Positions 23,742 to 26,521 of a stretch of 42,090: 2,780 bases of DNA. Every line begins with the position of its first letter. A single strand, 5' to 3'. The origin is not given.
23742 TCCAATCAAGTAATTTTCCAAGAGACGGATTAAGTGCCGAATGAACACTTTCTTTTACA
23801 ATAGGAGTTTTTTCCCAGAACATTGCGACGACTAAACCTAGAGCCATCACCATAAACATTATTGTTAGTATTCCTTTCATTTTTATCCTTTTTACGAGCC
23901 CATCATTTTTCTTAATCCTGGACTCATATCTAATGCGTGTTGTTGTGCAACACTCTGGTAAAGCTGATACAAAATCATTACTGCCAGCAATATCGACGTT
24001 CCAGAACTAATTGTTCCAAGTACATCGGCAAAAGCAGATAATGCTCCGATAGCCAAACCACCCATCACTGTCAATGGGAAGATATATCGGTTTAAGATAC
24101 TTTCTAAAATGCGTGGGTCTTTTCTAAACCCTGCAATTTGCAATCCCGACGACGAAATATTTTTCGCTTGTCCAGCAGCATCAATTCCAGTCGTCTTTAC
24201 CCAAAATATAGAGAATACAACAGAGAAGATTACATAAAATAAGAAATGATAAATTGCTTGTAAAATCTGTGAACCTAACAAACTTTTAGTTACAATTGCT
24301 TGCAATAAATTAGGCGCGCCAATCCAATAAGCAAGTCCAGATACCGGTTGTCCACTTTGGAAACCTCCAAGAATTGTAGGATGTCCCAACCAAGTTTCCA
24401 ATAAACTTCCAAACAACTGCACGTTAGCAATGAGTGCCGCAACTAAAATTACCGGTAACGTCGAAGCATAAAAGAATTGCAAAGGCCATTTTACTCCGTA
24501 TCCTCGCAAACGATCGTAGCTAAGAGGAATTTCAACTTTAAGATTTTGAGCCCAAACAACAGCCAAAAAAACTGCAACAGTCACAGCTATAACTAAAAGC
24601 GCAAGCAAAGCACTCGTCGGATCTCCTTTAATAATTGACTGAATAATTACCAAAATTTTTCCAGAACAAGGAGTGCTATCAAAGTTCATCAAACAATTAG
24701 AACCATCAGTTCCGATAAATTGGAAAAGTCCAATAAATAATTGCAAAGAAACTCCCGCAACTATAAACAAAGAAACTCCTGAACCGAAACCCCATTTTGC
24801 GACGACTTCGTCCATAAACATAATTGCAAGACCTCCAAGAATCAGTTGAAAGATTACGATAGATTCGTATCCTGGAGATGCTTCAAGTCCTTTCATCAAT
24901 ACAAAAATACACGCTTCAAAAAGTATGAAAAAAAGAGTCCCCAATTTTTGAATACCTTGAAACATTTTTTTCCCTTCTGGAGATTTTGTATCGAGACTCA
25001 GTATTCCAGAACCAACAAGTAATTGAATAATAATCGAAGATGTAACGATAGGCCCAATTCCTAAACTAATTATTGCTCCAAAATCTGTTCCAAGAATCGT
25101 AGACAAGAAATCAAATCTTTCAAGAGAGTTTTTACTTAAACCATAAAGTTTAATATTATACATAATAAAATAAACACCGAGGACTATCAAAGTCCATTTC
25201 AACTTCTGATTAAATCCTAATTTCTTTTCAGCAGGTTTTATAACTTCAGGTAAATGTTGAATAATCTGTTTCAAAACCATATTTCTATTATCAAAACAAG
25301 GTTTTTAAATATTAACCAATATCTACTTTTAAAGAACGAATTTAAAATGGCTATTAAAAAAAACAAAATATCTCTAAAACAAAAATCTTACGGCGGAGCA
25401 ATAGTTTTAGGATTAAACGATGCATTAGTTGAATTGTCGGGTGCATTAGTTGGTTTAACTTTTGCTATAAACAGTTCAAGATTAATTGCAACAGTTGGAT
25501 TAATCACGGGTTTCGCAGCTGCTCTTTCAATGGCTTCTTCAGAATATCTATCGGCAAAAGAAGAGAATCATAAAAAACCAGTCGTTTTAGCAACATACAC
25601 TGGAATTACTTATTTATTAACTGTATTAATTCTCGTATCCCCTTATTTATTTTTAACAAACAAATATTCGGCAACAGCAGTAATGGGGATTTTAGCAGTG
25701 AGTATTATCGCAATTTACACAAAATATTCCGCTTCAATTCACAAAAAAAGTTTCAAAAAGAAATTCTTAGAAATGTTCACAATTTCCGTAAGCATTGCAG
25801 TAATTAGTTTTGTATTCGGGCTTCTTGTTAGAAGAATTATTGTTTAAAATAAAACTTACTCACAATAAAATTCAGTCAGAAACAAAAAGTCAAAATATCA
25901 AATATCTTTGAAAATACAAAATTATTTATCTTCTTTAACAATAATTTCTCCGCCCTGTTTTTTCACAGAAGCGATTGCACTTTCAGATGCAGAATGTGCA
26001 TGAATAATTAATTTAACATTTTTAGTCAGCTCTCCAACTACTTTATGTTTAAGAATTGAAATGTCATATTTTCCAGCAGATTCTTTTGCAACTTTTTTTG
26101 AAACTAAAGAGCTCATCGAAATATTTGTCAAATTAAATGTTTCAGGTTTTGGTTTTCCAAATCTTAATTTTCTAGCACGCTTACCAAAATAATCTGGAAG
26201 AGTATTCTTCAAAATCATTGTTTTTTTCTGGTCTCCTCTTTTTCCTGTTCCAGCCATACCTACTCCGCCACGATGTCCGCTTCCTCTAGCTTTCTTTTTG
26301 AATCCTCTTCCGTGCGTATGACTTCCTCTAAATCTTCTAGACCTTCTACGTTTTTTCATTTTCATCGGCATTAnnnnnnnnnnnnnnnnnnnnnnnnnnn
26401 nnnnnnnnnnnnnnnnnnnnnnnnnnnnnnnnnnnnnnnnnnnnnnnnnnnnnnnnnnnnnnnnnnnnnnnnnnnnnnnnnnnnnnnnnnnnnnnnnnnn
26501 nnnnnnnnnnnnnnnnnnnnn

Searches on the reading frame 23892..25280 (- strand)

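Call 9: search_protein_families(library=pfam, proteins=[window:23892-25280:-], max_evalue=0.001)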
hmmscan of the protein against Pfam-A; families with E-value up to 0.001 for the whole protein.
window:23892-25280:- (462 aa): 1 family
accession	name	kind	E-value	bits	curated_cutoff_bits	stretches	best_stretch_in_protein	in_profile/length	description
PF00344.25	SecY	-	4.6e-62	210.6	32.2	1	70-441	2-306/306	SecY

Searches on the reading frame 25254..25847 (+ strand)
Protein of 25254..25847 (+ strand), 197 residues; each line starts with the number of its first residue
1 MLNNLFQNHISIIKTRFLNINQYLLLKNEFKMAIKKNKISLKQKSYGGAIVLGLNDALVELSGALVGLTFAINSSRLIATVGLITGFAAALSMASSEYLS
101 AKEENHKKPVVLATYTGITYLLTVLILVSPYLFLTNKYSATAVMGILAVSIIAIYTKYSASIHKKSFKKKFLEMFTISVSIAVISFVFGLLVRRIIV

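Call 9: search_protein_families(library=pfam, proteins=[window:25254-25847:+], max_evalue=0.001)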
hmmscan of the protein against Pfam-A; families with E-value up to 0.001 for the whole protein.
window:25254-25847:+ (197 aa): 1 family
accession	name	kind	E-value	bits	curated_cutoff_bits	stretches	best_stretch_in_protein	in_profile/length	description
PF01988.24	VIT1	-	2e-13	51.1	28.1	1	49-105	3-60/214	VIT family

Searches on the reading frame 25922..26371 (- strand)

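Call 9: search_protein_families(library=pfam, proteins=[window:25922-26371:-], max_evalue=0.001)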
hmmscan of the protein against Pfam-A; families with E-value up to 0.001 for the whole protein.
window:25922-26371:- (149 aa): 1 family
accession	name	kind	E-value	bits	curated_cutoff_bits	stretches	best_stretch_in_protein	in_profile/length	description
PF00828.25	Ribosomal_L27A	-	1e-06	29.5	21.5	1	83-143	21-71/72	Ribosomal proteins 50S-L15, 50S-L18e, 60S-L27A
